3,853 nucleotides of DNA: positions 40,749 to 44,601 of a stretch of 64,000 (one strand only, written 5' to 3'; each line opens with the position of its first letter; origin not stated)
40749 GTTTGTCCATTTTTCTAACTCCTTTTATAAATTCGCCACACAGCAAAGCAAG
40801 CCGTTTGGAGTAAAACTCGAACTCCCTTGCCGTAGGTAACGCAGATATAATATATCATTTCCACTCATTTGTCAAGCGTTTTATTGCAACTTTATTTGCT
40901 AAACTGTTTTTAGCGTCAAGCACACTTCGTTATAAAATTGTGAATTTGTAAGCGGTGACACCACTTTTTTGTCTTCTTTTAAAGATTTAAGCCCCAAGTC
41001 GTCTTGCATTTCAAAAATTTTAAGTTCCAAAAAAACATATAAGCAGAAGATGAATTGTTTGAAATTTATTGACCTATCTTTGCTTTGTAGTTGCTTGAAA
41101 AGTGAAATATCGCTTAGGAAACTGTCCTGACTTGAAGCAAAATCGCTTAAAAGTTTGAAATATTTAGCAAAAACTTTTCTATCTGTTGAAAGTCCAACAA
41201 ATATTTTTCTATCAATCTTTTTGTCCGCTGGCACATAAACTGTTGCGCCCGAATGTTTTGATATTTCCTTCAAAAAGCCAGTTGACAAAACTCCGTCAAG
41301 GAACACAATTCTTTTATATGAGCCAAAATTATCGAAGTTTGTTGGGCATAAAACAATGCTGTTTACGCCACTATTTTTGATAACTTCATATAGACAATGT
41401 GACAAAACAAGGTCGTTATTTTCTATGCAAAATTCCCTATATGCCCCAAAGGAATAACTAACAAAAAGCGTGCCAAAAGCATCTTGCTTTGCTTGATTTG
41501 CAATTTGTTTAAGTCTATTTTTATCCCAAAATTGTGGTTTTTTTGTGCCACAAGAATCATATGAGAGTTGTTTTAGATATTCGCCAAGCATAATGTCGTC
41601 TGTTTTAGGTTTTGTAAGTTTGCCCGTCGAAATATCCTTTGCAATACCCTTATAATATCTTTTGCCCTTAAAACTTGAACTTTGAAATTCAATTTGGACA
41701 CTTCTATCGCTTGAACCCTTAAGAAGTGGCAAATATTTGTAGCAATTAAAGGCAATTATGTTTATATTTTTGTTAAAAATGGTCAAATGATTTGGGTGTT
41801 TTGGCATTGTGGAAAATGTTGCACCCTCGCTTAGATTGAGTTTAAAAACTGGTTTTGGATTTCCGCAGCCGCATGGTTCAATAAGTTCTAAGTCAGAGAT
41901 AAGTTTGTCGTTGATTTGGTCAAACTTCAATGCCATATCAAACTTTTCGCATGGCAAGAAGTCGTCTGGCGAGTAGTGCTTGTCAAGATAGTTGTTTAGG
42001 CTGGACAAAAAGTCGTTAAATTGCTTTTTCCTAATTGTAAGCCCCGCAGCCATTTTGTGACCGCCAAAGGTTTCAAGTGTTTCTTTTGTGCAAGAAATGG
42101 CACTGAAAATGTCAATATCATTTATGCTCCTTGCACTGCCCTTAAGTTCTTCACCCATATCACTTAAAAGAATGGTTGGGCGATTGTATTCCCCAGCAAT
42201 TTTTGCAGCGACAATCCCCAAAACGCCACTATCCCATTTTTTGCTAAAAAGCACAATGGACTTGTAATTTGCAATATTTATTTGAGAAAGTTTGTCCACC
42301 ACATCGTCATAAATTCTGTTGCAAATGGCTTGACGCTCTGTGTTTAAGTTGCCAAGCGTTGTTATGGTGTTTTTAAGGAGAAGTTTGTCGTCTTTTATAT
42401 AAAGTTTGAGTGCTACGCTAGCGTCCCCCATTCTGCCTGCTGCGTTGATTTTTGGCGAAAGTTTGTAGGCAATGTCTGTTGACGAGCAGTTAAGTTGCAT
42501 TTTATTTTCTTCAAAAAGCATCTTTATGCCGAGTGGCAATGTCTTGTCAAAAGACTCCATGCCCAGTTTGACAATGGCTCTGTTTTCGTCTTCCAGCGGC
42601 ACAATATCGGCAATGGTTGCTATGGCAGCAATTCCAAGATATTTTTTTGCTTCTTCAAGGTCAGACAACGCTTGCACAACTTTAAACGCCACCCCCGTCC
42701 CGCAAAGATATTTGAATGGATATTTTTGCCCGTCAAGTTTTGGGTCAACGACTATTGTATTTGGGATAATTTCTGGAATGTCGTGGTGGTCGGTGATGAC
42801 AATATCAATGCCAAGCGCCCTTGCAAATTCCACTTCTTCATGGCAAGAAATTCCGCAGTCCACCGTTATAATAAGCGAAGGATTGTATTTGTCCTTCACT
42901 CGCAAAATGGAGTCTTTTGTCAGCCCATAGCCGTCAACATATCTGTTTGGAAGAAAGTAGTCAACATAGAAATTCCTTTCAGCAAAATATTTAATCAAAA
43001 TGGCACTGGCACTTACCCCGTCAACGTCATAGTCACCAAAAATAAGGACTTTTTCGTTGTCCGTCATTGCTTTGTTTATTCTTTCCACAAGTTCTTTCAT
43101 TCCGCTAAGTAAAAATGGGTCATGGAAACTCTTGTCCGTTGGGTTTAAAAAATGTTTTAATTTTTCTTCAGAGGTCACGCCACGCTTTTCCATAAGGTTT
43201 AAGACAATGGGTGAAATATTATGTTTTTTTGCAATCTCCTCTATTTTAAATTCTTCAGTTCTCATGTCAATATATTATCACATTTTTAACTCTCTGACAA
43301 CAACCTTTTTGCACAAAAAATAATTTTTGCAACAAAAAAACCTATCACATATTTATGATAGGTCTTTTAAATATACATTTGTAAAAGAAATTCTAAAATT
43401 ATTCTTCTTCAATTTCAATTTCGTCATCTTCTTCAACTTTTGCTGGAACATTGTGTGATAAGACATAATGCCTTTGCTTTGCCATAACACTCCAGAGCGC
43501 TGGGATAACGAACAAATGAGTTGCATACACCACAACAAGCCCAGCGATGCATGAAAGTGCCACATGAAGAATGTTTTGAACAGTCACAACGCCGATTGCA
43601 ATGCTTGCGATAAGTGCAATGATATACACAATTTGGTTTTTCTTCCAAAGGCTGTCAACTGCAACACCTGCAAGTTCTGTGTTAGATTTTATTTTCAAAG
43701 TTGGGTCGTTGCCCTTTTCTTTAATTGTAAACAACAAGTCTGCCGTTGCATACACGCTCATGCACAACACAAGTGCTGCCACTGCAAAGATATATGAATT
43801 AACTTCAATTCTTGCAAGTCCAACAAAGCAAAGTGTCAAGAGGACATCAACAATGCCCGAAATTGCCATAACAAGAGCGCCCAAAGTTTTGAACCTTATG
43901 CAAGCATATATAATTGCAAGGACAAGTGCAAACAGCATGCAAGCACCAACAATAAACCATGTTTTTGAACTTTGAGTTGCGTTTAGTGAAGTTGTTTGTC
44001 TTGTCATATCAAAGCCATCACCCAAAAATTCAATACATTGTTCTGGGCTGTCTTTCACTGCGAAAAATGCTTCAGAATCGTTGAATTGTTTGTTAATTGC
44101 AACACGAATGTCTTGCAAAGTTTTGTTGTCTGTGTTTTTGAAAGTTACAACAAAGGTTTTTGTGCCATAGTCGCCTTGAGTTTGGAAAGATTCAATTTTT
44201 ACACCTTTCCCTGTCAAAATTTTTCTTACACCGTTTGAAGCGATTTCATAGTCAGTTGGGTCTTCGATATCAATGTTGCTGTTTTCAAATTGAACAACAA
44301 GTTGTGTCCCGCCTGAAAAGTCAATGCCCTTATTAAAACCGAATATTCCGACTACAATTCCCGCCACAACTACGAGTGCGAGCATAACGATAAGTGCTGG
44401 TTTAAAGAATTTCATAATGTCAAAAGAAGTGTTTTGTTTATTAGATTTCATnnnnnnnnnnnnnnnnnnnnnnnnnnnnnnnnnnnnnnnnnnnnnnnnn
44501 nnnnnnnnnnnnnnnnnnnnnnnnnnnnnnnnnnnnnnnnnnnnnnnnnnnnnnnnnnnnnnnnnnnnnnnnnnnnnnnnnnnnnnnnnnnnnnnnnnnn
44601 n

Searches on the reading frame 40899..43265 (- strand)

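Call 27: search_protein_families(library=pfam, proteins=[window:40899-43265:-], max_evalue=0.00001)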
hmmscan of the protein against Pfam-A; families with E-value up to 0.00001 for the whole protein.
window:40899-43265:- (788 aa): 3 families
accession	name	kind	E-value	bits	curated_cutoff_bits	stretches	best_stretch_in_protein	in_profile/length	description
PF01368.27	DHH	-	1.2e-23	84.1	28.1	1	72-217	1-125/125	DHH family, N-terminal domain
PF02272.25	DHHA1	-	2.4e-15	57.3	25.9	1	335-427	3-100/102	DHHA1 domain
PF17768.7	RecJ_OB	-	2.4e-12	47.3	27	1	443-542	2-105/107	RecJ OB domain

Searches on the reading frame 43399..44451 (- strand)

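Call 27: search_protein_families(library=pfam, proteins=[window:43399-44451:-], max_evalue=0.00001)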
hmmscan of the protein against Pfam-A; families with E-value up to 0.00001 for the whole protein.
window:43399-44451:- (350 aa): 1 family
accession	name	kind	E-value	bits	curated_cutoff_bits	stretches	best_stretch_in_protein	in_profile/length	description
PF07549.19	Sec_GG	-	1.6e-08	34.2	20.3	1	34-57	3-26/28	SecD/SecF GG Motif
